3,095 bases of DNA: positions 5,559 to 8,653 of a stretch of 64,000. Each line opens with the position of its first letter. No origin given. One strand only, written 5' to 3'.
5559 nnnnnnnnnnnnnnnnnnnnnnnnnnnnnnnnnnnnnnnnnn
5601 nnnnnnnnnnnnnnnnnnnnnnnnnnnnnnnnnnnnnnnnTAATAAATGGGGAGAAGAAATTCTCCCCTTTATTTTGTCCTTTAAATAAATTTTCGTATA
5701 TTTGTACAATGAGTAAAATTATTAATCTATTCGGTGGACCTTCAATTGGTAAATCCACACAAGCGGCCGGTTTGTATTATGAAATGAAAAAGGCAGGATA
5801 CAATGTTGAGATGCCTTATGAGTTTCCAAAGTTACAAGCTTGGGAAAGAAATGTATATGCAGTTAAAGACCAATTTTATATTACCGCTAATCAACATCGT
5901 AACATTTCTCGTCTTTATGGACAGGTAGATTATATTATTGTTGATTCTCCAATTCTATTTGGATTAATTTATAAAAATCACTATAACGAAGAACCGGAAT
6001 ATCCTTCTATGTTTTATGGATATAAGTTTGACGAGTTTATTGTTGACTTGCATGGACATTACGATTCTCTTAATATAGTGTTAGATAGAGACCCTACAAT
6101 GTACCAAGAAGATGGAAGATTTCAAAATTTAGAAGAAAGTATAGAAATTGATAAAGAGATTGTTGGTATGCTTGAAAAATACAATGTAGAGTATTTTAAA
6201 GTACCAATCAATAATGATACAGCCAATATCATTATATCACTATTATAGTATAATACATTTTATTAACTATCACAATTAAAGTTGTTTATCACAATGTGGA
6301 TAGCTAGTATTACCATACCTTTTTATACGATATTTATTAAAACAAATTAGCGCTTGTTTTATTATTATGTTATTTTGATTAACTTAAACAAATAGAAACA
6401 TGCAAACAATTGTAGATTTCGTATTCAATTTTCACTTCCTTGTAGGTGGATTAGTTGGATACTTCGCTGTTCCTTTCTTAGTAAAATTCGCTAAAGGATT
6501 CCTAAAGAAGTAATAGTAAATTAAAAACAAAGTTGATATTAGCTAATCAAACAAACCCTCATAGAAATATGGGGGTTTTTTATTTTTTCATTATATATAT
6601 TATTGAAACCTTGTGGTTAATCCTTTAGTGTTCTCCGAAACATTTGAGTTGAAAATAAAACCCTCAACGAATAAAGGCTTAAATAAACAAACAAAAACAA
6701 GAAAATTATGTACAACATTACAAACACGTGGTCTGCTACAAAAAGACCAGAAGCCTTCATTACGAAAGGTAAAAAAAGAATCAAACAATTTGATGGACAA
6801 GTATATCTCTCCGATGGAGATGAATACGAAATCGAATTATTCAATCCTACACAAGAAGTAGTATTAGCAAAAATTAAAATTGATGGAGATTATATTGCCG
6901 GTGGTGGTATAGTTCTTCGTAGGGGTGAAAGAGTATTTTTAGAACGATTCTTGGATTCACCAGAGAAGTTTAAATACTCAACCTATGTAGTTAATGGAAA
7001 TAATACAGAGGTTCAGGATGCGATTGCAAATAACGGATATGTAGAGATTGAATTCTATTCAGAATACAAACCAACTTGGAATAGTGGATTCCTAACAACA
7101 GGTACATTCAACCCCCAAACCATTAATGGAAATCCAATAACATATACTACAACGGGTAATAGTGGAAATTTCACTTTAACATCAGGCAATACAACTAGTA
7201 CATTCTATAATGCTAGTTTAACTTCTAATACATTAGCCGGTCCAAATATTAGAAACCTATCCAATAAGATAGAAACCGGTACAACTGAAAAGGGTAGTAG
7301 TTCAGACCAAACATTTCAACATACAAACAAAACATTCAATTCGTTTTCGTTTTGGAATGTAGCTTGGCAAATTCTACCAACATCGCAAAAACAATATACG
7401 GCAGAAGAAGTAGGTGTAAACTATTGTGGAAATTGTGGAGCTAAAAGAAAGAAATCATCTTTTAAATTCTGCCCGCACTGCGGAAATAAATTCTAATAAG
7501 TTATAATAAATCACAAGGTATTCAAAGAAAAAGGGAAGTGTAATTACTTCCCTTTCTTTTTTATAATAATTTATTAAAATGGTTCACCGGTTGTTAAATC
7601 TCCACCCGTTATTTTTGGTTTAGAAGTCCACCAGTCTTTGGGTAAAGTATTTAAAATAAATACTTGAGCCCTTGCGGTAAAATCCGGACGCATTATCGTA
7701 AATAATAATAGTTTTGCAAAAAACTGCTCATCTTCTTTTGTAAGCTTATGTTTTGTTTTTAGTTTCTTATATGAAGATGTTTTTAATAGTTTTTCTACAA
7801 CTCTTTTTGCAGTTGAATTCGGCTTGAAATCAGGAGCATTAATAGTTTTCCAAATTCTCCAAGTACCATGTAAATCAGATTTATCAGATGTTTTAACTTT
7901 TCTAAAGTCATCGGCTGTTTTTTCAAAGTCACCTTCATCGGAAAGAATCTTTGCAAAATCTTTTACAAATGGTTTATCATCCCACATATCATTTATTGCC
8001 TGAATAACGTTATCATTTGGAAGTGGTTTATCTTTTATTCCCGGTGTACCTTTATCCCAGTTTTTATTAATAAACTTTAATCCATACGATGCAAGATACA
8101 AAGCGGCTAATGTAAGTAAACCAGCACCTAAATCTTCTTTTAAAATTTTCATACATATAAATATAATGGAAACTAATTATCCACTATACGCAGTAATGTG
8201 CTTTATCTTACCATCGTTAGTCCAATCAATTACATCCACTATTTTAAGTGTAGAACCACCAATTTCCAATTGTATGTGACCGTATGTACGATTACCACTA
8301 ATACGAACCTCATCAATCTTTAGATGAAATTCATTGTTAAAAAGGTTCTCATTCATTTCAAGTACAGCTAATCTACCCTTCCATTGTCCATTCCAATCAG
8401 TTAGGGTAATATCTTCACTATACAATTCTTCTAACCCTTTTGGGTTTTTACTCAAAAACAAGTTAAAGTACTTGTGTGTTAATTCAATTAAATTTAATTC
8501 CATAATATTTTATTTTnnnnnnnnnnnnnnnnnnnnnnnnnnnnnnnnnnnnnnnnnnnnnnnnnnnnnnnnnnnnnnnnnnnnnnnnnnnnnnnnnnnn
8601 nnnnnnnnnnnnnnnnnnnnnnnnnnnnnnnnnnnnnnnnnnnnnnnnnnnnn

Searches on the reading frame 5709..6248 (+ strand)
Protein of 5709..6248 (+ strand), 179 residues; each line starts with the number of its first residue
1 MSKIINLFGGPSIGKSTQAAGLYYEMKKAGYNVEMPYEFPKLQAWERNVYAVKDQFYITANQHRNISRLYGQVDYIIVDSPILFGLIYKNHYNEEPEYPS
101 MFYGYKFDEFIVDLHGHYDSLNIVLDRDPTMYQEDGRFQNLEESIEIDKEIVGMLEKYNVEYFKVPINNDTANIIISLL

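Call 3: search_protein_families(library=pfam, proteins=[window:5709-6248:+], max_evalue=0.01)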
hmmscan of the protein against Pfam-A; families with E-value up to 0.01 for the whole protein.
window:5709-6248:+ (179 aa): 1 family
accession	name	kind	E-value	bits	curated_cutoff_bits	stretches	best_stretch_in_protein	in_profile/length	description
PF13521.12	AAA_28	-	6.6e-09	36.6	27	1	5-167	2-158/164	AAA domain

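Call 4: search_protein_families(library=ncbifam, proteins=[window:5709-6248:+], max_evalue=0.01)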
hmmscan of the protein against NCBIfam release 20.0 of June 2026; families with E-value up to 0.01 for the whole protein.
window:5709-6248:+ (179 aa): 0 families

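Call 5: search_protein_families(library=phrogs, proteins=[window:5709-6248:+], max_evalue=0.001)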
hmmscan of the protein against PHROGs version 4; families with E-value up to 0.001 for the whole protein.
window:5709-6248:+ (179 aa): 2 families
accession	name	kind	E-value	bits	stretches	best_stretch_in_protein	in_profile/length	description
phrog_2107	-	other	6.1e-13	49.9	1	3-162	4-172/201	thymidylate kinase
phrog_761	-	other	0.00044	21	1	1-130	18-146/362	thymidylate kinase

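Call 39: search_solved_structures(query=window:5709-6248:+, max_evalue=1)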
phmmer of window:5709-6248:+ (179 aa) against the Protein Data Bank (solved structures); distinct sequences matched with E-value up to 1: 4.
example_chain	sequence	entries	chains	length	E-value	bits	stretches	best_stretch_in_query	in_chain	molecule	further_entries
4zhb_A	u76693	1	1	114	0.2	14.7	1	115-169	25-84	Ankyrin repeat-containing protein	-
5aca_3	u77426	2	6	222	0.23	14.5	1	88-137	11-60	VP3 | Genome polyprotein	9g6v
9xch_B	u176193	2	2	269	0.77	12.8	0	115-168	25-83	AnkJ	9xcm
9sxc_B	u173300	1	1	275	0.8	12.7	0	115-168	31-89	Ankyrin repeat-containing protein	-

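Call 70: find_homologous_proteins(query=window:5709-6248:+, max_evalue=0.00001)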
Query window:5709-6248:+ (179 aa): 796 proteins with E <= 0.00001 among 814 candidates; the best 120 are listed.
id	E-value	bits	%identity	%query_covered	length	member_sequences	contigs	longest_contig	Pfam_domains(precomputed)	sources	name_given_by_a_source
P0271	1.7e-105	368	91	100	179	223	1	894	PF13521.13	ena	-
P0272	2.8e-104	365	91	100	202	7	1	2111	PF13521.13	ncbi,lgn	-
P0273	6.2e-100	350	87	100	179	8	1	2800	PF13521.13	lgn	-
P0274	4.6e-93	328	82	100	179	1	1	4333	PF13521.13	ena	-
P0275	9.5e-80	285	67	100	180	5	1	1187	PF13521.13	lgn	-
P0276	6.0e-78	279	86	81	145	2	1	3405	PF13521.13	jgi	-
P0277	1.4e-77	277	69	100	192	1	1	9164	PF13521.13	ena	-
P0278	6.4e-77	275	68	100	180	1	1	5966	PF13521.13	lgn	-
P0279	1.4e-76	274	71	100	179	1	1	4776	PF13521.13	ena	-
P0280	5.5e-76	272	67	100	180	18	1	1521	PF13521.13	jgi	-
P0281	6.4e-76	272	69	100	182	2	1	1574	PF13521.13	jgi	jgi:deoxyadenosine/deoxycytidine kinase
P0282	1.9e-75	271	68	100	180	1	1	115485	PF13521.13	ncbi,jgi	jgi:hypothetical protein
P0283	3.7e-75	270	69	100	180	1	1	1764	PF13521.13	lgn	-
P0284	4.9e-75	269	66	100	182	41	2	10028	PF13521.13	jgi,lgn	jgi:hypothetical protein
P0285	1.8e-73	264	65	100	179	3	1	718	PF13521.13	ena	-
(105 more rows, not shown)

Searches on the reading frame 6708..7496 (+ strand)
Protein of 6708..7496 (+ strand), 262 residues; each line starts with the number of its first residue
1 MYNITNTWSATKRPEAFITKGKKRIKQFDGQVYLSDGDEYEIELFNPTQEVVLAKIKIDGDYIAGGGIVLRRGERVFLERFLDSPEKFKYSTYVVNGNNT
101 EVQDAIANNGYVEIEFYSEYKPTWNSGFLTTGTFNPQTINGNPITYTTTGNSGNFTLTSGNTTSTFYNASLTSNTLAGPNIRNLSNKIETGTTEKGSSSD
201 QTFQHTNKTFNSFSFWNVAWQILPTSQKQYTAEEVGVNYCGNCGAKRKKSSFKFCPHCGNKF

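Call 3: search_protein_families(library=pfam, proteins=[window:6708-7496:+], max_evalue=0.01)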
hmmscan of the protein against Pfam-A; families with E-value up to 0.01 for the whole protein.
window:6708-7496:+ (262 aa): 3 families
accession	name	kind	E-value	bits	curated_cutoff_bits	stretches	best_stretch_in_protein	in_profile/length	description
PF13240.11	Zn_Ribbon_1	-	0.0022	18.2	25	1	239-261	1-22/23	zinc-ribbon domain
PF17032.10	Zn_ribbon_15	-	0.0028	18.8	28.9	1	229-259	44-73/73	zinc-ribbon family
PF13248.11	Zn_ribbon_3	-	0.0069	16.3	27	0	239-262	4-26/26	zinc-ribbon domain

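Call 4: search_protein_families(library=ncbifam, proteins=[window:6708-7496:+], max_evalue=0.01)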
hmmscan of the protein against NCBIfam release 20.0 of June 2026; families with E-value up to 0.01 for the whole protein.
window:6708-7496:+ (262 aa): 0 families

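Call 5: search_protein_families(library=phrogs, proteins=[window:6708-7496:+], max_evalue=0.001)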
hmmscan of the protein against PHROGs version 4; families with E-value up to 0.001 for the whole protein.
window:6708-7496:+ (262 aa): 0 families

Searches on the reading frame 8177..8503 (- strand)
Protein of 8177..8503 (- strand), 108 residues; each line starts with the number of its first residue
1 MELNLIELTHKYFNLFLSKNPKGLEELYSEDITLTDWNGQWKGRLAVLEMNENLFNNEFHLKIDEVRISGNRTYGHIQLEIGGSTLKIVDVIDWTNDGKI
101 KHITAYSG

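Call 3: search_protein_families(library=pfam, proteins=[window:8177-8503:-], max_evalue=0.01)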
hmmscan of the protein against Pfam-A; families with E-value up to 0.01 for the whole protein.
window:8177-8503:- (108 aa): 3 families
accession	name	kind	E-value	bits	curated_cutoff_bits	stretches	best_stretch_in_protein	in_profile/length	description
PF12680.13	SnoaL_2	-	8.1e-10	39.7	27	1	11-102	3-101/102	SnoaL-like domain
PF02136.26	NTF2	-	7.5e-05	23.6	21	1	8-69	5-67/116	Nuclear transport factor 2 (NTF2) domain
PF14534.12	DUF4440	-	0.00025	21.9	25.2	1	6-71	2-69/107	Domain of unknown function (DUF4440)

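Call 5: search_protein_families(library=phrogs, proteins=[window:8177-8503:-], max_evalue=0.001)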
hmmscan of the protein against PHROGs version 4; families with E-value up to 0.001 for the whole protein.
window:8177-8503:- (108 aa): 0 families
